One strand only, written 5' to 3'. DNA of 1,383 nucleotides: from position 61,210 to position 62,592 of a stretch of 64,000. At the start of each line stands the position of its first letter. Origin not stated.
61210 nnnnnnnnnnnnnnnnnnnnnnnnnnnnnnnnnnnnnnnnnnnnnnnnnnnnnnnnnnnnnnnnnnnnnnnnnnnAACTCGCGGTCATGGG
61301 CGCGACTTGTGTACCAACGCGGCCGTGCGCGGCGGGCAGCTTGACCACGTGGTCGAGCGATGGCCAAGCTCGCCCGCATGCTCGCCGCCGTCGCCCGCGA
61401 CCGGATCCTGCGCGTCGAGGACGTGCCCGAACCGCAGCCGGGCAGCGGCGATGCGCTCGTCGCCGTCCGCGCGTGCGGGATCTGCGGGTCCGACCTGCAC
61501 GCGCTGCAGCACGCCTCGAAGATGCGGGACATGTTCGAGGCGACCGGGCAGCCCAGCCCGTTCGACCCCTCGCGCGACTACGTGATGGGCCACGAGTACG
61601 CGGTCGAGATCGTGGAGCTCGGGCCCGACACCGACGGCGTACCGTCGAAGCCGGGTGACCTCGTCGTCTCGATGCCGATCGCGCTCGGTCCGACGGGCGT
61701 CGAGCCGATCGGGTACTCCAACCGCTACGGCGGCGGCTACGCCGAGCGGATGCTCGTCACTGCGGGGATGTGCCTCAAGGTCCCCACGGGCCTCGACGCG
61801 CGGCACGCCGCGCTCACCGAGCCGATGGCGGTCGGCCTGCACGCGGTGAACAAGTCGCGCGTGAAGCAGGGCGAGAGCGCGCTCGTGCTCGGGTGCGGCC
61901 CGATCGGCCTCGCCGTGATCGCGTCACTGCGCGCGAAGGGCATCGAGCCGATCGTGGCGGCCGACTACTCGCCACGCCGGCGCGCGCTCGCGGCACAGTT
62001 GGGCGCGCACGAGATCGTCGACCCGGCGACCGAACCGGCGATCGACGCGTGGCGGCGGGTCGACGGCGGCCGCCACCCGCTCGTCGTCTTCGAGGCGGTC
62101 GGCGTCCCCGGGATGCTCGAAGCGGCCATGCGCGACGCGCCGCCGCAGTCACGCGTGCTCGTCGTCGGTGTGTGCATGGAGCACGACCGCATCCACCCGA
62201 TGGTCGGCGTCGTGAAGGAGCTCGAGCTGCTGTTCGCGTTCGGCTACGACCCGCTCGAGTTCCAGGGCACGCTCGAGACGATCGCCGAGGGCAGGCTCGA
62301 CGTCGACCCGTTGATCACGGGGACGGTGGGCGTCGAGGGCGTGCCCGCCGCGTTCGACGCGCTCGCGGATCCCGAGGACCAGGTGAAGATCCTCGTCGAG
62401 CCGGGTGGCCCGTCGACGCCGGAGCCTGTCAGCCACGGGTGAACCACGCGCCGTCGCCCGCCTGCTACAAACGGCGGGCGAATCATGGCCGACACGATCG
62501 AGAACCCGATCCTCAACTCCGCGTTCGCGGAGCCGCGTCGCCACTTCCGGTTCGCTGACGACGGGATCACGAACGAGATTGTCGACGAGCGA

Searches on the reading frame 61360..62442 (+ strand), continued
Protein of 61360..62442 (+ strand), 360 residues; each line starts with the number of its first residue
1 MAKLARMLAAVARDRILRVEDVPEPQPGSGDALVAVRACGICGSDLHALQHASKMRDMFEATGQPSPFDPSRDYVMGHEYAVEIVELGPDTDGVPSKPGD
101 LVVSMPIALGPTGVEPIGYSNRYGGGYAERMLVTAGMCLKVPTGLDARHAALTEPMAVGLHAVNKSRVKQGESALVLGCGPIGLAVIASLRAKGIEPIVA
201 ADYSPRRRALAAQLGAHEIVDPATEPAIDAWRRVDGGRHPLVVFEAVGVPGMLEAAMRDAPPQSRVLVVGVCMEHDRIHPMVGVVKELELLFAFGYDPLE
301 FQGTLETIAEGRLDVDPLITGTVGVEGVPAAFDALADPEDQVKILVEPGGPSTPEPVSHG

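Call 50: find_encoding_contigs(protein=P0125, flank=4000, max_places=4)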
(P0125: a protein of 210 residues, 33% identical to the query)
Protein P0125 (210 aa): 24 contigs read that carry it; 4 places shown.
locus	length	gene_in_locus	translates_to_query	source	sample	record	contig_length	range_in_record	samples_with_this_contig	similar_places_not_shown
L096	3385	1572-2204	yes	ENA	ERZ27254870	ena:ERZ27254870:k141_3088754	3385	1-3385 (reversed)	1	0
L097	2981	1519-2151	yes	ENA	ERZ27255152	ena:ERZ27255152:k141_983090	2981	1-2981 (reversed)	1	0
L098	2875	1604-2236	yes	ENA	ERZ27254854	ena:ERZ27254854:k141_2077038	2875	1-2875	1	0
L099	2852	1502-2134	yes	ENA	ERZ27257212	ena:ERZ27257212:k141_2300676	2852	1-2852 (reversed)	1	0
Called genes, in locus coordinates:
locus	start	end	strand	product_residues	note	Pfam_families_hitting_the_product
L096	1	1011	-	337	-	?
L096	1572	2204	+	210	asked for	PF18967:PycTM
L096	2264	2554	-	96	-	-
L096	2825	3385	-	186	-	?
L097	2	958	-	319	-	?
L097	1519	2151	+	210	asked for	PF18967:PycTM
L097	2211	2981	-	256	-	?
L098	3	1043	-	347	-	?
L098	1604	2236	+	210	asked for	PF18967:PycTM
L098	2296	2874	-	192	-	?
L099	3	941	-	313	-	?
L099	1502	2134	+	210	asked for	PF18967:PycTM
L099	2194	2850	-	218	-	?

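Call 52: search_protein_families(library=pfam, proteins=[L091:481-3075:-, L091:224-490:+], max_evalue=0.01)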
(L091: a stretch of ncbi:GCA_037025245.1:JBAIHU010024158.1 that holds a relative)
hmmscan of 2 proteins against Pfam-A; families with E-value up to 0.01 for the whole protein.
L091:481-3075:- (865 aa): 3 families
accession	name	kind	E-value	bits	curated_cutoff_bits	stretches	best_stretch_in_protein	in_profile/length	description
PF01555.25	N6_N4_Mtase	-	1.2e-30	107.6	26.7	1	142-473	1-217/221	DNA methylase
PF01170.24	UPF0020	-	0.00055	20.1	22.3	0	433-452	22-43/197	RMKL-like, methyltransferase domain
PF13649.12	Methyltransf_25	-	0.0049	18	27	0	441-482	1-44/97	Methyltransferase domain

L091:224-490:+ (89 aa): 0 families

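Call 86: search_protein_representatives(protein=P0121)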
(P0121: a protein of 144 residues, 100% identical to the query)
Query: 144 residues. Proteins with E-value up to 0.001 (for the whole library): 352; up to 1e-10: 101; up to 1e-30: 1. The best 150 are listed.
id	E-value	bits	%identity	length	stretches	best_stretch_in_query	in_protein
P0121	1.1e-81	287.6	100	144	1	1-144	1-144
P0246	6.0e-23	97.8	44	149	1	5-139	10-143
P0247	6.2e-22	94.5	38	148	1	1-138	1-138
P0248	5.2e-20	88.3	40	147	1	1-143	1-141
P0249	1.0e-19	87.4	43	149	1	1-143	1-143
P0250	1.5e-19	86.8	44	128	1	1-107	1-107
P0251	4.7e-19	85.2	44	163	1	1-113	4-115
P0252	1.3e-18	83.8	36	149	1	4-138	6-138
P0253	2.1e-18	83.1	36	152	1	1-140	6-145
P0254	2.7e-18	82.7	40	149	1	4-135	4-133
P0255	3.9e-18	82.2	36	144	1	1-136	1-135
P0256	4.2e-18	82.1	39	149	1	6-136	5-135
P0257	5.7e-18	81.7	40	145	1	6-137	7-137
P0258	1.3e-17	80.5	35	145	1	2-139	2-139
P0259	1.9e-17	80.0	38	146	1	1-136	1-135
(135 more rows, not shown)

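Call 88: find_encoding_contigs(protein=P0246, flank=5000, max_places=4)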
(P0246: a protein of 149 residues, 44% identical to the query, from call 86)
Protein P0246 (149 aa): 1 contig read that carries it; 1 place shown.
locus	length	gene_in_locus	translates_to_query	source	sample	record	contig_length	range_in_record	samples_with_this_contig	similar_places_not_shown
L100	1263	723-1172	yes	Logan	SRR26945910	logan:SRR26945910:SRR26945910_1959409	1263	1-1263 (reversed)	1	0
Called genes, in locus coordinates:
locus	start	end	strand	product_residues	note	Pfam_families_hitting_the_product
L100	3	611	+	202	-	?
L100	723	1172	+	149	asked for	PF18967:PycTM (faint)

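Call 89: search_protein_families(library=pfam, alignment_id=A3, max_evalue=0.01)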
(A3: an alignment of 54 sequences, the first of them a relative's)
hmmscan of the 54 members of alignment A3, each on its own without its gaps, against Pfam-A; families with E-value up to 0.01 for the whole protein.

A. member 1, P0121 (144 aa): 0 families

B. families by the number of members that match (of 54 scanned): 4 families
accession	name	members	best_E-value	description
PF18967.5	PycTM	2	0.007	Pycsar effector protein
PF23933.1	DUF7269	1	0.0029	Family of unknown function (DUF7269)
PF04932.20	Wzy_C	1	0.0067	O-Antigen ligase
PF08961.15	NRBF2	1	0.008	Nuclear receptor-binding factor 2, autophagy regulator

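Call 90: find_encoding_contigs(protein=P0247, flank=5000, max_places=3)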
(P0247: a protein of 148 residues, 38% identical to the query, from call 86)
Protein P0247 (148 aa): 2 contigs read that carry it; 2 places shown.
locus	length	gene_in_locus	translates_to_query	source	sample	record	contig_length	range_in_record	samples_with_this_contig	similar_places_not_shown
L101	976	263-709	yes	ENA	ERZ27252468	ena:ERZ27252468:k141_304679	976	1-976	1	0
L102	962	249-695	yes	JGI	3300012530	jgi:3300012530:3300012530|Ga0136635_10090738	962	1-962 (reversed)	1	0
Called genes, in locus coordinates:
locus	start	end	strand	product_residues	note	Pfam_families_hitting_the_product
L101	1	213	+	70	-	?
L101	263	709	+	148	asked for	-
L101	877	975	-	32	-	?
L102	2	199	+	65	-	?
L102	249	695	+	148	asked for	-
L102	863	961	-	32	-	?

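Call 91: find_encoding_contigs(protein=P0249, flank=5000, max_places=3)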
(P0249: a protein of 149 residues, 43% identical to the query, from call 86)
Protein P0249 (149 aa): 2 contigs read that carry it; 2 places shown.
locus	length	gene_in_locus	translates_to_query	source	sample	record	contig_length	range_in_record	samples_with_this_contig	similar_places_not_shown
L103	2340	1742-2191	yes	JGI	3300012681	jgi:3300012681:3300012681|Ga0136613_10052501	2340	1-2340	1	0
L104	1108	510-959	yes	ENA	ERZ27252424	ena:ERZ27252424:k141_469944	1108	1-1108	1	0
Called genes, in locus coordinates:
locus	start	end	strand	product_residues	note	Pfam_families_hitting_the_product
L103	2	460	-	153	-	?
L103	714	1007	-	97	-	PF05016:ParE_toxin, PF15781:ParE-like_toxin (weak)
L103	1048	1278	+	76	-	PF02604:PhdYeFM_antitox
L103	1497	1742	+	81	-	-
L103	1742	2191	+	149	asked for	-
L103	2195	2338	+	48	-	?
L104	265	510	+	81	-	-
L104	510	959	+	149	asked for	-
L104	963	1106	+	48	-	?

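Call 99: search_solved_structures(query=L091:481-3075:-, max_evalue=0.01)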
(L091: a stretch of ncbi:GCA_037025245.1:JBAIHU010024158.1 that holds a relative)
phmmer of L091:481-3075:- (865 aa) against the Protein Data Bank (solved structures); distinct sequences matched with E-value up to 0.01: 13.
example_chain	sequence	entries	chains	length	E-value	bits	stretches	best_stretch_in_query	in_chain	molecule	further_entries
6k0w_B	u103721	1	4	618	1.1e-16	63.2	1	117-279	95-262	Adenine specific DNA methyltransferase (Mod)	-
4zcf_A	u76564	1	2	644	1.8e-11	46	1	114-281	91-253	Restriction endonuclease EcoP15I, modification subunit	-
7dsu_A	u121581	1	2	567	1.5e-09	39.6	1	106-275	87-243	Mbo45V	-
6pbd_A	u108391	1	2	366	1.8e-09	39.3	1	416-480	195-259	Modification methylase CcrMI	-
8s9n_A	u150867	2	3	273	1.5e-06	29.7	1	427-487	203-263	DNA cytosine-N4 methyltransferase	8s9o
8s9m_A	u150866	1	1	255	1.7e-06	29.5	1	427-487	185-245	DNA cytosine-N4 methyltransferase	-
2zie_A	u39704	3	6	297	4.8e-06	28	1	393-486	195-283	Putative modification methylase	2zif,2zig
8urk_A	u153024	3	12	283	9.6e-05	23.7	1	421-482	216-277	Methyltransferase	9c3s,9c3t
9c3u_A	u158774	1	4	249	0.0002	22.7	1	421-479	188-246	Methyltransferase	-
1g60_A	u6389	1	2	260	0.00021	22.6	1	425-468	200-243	Adenine-specific Methyltransferase MboIIA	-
5hek_A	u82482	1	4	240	0.00021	22.6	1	421-479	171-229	Adenine specific DNA methyltransferase (DpnA)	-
5hfj_A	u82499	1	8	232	0.00022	22.5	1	421-479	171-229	Adenine specific DNA methyltransferase (DpnA)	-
1boo_A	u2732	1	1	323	0.002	19.3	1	425-479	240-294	PROTEIN (N-4 CYTOSINE-SPECIFIC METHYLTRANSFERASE PVU II)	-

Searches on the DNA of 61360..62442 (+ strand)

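Call 95: search_rna_families(source=L081, start=10900, end=15696, threshold=gathering)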
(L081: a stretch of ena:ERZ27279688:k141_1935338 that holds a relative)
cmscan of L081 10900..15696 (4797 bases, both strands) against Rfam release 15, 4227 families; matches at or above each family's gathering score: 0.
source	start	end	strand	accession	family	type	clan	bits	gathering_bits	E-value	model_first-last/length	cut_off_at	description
